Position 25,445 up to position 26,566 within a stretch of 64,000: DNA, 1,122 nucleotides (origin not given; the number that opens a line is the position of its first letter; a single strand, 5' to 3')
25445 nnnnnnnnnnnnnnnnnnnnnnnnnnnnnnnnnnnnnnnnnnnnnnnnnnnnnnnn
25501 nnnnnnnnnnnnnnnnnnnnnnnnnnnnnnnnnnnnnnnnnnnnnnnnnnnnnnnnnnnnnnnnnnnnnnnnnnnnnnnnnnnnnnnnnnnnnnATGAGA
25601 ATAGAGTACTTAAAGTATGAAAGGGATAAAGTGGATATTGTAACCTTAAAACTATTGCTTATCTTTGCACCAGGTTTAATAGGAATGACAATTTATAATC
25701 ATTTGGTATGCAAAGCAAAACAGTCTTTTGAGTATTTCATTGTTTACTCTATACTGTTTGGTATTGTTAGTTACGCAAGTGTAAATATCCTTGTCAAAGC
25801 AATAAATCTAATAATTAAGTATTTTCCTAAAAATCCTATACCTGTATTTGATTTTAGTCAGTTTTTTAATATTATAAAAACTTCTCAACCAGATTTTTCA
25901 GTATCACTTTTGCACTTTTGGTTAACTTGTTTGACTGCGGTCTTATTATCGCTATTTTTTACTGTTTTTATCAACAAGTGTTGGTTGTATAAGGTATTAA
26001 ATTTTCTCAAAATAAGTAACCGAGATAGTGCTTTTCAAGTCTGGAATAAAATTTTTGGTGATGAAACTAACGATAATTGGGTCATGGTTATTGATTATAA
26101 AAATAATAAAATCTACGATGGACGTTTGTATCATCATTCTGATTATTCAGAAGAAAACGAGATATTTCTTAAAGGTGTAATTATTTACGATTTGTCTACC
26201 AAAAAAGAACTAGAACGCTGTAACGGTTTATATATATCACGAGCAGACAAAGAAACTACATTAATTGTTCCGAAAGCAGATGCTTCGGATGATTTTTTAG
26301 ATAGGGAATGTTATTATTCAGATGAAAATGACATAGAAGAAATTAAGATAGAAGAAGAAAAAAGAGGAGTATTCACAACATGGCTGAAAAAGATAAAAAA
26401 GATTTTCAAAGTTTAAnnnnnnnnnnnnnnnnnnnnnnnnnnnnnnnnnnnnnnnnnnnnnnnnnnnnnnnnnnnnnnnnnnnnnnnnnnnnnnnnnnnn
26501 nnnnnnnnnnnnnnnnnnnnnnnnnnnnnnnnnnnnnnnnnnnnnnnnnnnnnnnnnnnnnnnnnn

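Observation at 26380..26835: Four tandem paralogous micro-ORFs encoding Lys/Pro-rich peptides ending in P-x-K-P-K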

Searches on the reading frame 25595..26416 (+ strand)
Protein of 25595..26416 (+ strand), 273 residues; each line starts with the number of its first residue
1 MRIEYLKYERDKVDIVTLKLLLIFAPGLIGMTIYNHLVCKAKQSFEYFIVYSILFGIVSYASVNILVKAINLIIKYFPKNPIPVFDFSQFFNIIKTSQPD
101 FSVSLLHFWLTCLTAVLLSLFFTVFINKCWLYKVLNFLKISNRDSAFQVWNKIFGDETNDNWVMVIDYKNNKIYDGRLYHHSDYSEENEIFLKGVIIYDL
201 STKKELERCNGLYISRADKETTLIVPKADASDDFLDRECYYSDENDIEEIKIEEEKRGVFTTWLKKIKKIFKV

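Call 6: search_protein_families(library=pfam, proteins=[window:25595-26416:+], max_evalue=0.01)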
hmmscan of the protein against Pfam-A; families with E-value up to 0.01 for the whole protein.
window:25595-26416:+ (273 aa): 1 family
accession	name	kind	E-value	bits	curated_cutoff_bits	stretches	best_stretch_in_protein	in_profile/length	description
PF19865.4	DUF6338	-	4.5e-05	23.6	26.5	1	20-218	11-193/205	Family of unknown function (DUF6338)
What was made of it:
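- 25595..26416 (+): Upstream partner gene, 273 aa. It is a divergent DUF6338-family membrane protein with three predicted TM helices (about residues 15-37, 45-74 and 105-127), a cytoplasmic Sm/LSm-like beta-barrel (about 146-225) and a lineage-specific amphipathic C-terminal helix. Pfam DUF6338 scores E=4.5e-5, 23.6 bits, below the gathering score of 26.5 (call 6).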

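Call 7: search_protein_families(library=padloc, proteins=[window:25595-26416:+], max_evalue=1)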
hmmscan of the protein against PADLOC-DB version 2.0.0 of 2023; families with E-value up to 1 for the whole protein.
window:25595-26416:+ (273 aa): 0 families

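Call 8: find_encoding_contigs(protein=window:25595-26416:+, flank=6000, max_places=10)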
Protein window:25595-26416:+ (273 aa): 5 contigs read that carry it; 4 places shown.
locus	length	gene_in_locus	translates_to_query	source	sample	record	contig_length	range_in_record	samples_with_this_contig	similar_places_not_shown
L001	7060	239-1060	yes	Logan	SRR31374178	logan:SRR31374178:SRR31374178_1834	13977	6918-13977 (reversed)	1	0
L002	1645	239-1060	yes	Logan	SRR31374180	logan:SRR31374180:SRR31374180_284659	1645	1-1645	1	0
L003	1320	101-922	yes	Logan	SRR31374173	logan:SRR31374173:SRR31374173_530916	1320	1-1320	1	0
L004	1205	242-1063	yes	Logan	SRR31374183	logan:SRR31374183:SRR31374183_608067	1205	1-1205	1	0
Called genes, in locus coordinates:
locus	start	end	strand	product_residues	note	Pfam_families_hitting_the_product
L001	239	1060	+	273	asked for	-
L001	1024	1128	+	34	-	-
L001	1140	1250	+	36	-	-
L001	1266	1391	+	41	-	-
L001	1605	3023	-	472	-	-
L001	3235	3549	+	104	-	PF00196:GerE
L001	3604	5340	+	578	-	-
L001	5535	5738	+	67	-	-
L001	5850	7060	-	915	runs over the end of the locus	-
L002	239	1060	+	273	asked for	-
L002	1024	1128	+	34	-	-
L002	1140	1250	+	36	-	-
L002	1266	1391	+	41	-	-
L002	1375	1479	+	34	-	-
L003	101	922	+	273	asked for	-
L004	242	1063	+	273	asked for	-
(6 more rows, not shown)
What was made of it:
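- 26380..26484 (+): P1 micro-ORF, 34 aa: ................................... It overlaps the DUF6338 stop by 37 nt in the -1 frame. Gene callers called it in sister contigs (call 8).
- Checked: The 26731 start has the RBS and is the one gene callers chose in sister contigs (call 8).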

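Call 11: find_homologous_proteins(query=window:25595-26413:+, max_evalue=0.001)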
Query window:25595-26413:+ (273 aa): 6 proteins with E <= 0.001 among 905 candidates.
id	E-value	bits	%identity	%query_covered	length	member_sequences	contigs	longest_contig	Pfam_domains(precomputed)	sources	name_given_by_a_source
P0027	1.6e-163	560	93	100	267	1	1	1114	-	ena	-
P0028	3.2e-163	559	93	100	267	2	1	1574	-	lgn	-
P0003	2.7e-147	507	85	96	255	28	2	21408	-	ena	-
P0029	5.0e-145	500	80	100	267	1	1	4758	-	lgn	-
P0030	1.2e-143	495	81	99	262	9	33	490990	-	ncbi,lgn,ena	-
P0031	4.6e-111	388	66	93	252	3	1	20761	-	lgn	-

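Call 12: find_encoding_contigs(protein=P0031, flank=5000, max_places=4)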
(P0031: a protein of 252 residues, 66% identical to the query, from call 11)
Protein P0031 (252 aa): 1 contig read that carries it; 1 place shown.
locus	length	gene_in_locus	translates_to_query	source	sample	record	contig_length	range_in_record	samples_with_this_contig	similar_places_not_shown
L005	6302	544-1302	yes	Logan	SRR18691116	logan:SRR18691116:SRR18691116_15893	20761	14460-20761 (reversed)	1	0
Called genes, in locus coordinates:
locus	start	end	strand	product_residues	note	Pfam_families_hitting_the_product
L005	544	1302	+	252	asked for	-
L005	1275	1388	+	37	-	-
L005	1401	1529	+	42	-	-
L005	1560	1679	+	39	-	-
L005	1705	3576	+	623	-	PF10137:CAP12-PCTIR_TIR (faint)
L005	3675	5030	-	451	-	-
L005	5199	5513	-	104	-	PF13560:HTH_31, PF12844:HTH_19, PF13443:HTH_26, PF01381:HTH_3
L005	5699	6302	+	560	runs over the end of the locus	PF03235:GmrSD_N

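Call 13: find_encoding_contigs(protein=P0030, flank=5000, max_places=6)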
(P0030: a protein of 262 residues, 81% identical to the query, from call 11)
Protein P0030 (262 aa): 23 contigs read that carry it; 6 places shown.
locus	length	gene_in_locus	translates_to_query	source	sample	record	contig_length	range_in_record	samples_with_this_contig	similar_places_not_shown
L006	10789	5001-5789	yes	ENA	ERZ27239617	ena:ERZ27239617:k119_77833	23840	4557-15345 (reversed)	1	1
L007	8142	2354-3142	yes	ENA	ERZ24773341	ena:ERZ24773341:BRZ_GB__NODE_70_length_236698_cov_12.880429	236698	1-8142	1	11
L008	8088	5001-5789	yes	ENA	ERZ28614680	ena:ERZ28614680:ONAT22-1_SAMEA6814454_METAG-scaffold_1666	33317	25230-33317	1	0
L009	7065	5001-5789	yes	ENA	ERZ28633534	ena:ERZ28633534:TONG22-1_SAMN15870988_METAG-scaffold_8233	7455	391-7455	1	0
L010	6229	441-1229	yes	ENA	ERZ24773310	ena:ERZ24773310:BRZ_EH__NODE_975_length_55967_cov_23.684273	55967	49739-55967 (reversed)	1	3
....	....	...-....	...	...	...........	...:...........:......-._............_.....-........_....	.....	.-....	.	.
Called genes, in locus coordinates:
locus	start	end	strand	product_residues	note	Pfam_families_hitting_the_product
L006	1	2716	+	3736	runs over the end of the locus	?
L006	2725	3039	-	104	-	PF00893:Multi_Drug_Res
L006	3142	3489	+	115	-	-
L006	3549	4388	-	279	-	-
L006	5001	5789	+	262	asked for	-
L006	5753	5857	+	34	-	-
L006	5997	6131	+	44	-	-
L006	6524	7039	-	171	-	-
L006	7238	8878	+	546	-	PF01266:DAO (faint), PF07992:Pyr_redox_2, PF13450:NAD_binding_8 (faint), PF13454:NAD_binding_9 (faint), PF13738:Pyr_redox_3 (weak), PF00070:Pyr_redox, PF02852:Pyr_redox_dim, PF00581:Rhodanese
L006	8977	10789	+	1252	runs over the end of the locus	-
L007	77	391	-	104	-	PF00893:Multi_Drug_Res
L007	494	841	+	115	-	-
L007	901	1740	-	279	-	-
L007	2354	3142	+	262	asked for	-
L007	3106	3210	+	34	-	-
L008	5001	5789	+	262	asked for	-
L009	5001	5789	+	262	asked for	-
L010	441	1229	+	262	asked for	-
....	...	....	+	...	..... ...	-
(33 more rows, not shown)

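Call 15: find_encoding_contigs(protein=P0029, flank=5000, max_places=3)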
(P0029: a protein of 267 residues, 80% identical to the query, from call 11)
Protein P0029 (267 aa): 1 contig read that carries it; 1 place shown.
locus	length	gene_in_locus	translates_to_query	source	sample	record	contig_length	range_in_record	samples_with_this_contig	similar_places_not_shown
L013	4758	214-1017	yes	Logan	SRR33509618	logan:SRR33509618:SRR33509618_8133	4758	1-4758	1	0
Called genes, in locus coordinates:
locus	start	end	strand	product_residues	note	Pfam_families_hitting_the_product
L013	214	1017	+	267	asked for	-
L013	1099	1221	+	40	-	-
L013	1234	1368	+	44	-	-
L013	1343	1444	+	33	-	-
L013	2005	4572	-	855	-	-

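Call 37: search_protein_families(library=pfam, proteins=[P0032, P0033, P0034, P0035, P0037, P0040, P0046, P0059, P0081, P0139], max_evalue=0.001)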
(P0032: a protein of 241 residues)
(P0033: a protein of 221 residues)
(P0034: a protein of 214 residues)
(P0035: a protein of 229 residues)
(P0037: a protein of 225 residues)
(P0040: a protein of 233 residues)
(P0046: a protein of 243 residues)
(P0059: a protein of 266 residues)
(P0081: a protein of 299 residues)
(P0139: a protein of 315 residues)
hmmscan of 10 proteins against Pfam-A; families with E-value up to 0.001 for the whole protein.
P0032 (241 aa): 1 family
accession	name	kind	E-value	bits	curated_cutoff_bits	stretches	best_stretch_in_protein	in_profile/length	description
PF19865.4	DUF6338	-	7e-06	26.2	26.5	1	8-200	11-189/205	Family of unknown function (DUF6338)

P0033 (221 aa): 1 family
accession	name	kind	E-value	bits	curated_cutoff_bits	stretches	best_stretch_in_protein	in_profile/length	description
PF19865.4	DUF6338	-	0.00013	22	26.5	1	10-185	11-166/205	Family of unknown function (DUF6338)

P0034 (214 aa): 0 families

P0035 (229 aa): 1 family
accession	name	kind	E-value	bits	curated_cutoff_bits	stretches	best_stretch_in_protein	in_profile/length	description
PF19865.4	DUF6338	-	3.8e-06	27.1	26.5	1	11-192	12-182/205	Family of unknown function (DUF6338)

P0037 (225 aa): 0 families

P0040 (233 aa): 1 family
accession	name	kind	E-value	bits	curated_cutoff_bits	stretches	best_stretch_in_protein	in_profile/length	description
PF19865.4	DUF6338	-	0.00019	21.5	26.5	1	10-193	11-167/205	Family of unknown function (DUF6338)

P0046 (243 aa): 0 families

P0059 (266 aa): 1 family
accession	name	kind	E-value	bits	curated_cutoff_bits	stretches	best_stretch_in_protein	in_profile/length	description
PF19865.4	DUF6338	-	2.5e-08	34.2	26.5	1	10-181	11-162/205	Family of unknown function (DUF6338)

P0081 (299 aa): 0 families

P0139 (315 aa): 1 family
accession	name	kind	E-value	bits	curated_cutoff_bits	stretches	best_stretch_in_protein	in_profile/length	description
PF19865.4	DUF6338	-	2.6e-08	34.1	26.5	1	8-200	9-173/205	Family of unknown function (DUF6338)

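Call 66: search_solved_structures(query=A4, max_evalue=1)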
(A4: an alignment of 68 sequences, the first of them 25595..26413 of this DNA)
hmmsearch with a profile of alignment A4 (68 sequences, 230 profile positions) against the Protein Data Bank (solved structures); distinct sequences matched with E-value up to 1: 0.
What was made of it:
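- Closest known: Sm/LSm-fold proteins, including the peptide-binding LSm domains of LSM14 and EDC3. Different: There is no sequence similarity to the PDB (call 66).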

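Call 73: predict_structure(alignment_id=A4)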
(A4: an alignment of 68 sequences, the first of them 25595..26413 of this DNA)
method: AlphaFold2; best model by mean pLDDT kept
length: 273 residues; sequences in the alignment: 68
mean_pLDDT: 80.2   pTM: 0.65
mean pLDDT of the five models: 80.2, 78.7, 78.7, 78.1, 76.9
residues with pLDDT >= 90: 97; 70-90: 110; 50-70: 54; < 50: 12
segments of 3 or more residues with pLDDT < 50: 1-3, 239-243
pLDDT, mean of each block of 10 residues (from residue 1): 47 77 94 92 92 95 93 82 82 78 85 97 90 87 68 68 89 91 75 93 94 75 67 53 53 70 83 62
secondary structure, 60 per line:
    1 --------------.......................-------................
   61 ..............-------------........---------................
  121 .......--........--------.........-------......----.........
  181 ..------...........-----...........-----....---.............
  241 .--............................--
elements in order: H15-37 H45-74 H88-95 H105-127 H130-137 H146-154 E162-167 E172-182 E189-199 E205-215 E221-224 H228-241 H244-271
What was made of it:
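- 25595..26416 (+): AF2 with a 68-sequence alignment gave pLDDT 80.2 (call 73).
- On Sm/LSm fold: AF2 model with pLDDT 80 (call 73).
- The conserved soluble domain of DUF6338 is predicted to be cytoplasmic (call 73 plus the positive-inside rule).
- Tried and rejected: It was redone with 68 sequences (call 73).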

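Call 75: fold_search(model_id=the predicted structure, library=pdb)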
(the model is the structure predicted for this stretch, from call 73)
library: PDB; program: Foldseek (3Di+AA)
matches with E <= 10: 384; with E <= 0.001: 1
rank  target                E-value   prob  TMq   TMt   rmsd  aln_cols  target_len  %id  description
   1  6qw6_64               7.3e-04  1.00  0.21  0.74   1.8        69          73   23  Structure of the human U5.U4/U6 tri-snRNP at 2.9A resolution. (released 2019-04-17)
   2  3swn_A                2.6e-03  1.00  0.23  0.74   2.2        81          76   21  Structure of the LSm657 Complex: An Assembly Intermediate of the LSm1 7 and LSm2 8 Rings (released 2011-10-26)
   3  4c92_D                5.6e-03  1.00  0.21  0.62   2.2        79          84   15  Crystal structure of the yeast Lsm1-7 complex (released 2013-10-16)
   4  5mkl_A4               6.7e-03  1.00  0.19  0.61   2.0        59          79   22  Crystal structure of SmAP (LSm) protein from Sulfolobus acidocaldarius (released 2017-12-20)
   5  6f9w_A                7.1e-03  1.00  0.19  0.63   4.0        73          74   16  Crystal structure of the LSM domain of LSM14 in complex with a C-terminal peptide of 4E-T (released 2018-03-21)
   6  5nrl_q                7.9e-03  1.00  0.24  0.80   2.4        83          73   11  Structure of a pre-catalytic spliceosome (released 2017-05-31)
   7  3swn_D                8.9e-03  1.00  0.23  0.78   2.1        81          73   21  Structure of the LSm657 Complex: An Assembly Intermediate of the LSm1 7 and LSm2 8 Rings (released 2011-10-26)
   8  4emg_A                9.4e-03  1.00  0.20  0.70   2.3        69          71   14  Crystal structure of SpLsm3 (released 2012-06-13)
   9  5mkl_A1               1.0e-02  1.00  0.20  0.62   2.3        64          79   20  Crystal structure of SmAP (LSm) protein from Sulfolobus acidocaldarius (released 2017-12-20)
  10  3swn_S                1.1e-02  1.00  0.23  0.78   2.1        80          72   21  Structure of the LSm657 Complex: An Assembly Intermediate of the LSm1 7 and LSm2 8 Rings (released 2011-10-26)
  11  5mkl_B1               1.1e-02  1.00  0.20  0.62   2.3        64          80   20  Crystal structure of SmAP (LSm) protein from Sulfolobus acidocaldarius (released 2017-12-20)
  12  4v98_AC               1.3e-02  1.00  0.22  0.67   3.1        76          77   14  The 8S snRNP Assembly Intermediate (released 2014-07-09)
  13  3jcr_S                1.3e-02  1.00  0.24  0.74   2.7        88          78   12  3D structure determination of the human*U4/U6.U5* tri-snRNP complex (released 2016-03-09)
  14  7b9v_f                1.4e-02  1.00  0.23  0.76   2.4        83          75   11  Yeast C complex spliceosome at 2.8 Angstrom resolution with Prp18/Slu7 bound (released 2021-03-10)
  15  1n9s_F                1.4e-02  1.00  0.20  0.69   3.4        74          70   14  Crystal structure of yeast SmF in spacegroup P43212 (released 2002-12-13)
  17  5mkl_A2               2.0e-02  1.00  0.21  0.68   2.3        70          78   18  Crystal structure of SmAP (LSm) protein from Sulfolobus acidocaldarius (released 2017-12-20)
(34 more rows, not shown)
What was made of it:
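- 25595..26416 (+): The top Foldseek PDB hits are LSm/Sm proteins, target-normalised TM 0.6-0.8 (call 75).
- On Sm/LSm fold: Foldseek hits include 6qw6_64, 3swn_A and 5mkl at probability 1.0, target-normalised TM 0.6-0.8 (call 75).
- Closest known: Sm/LSm-fold proteins, including the peptide-binding LSm domains of LSM14 and EDC3. Same: The predicted fold of DUF6338 residues ~146-225 is an N-terminal helix plus five bent strands, with target-normalised TM 0.6-0.8 (call 75).
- The Sm/LSm-like fold is predicted in calls 73 and 75. LSm domains that bind short linear peptides exist (6f9w, LSM14 with a 4E-T peptide, among the hits in call 75). The fold match to Sm/LSm proteins (call 75).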
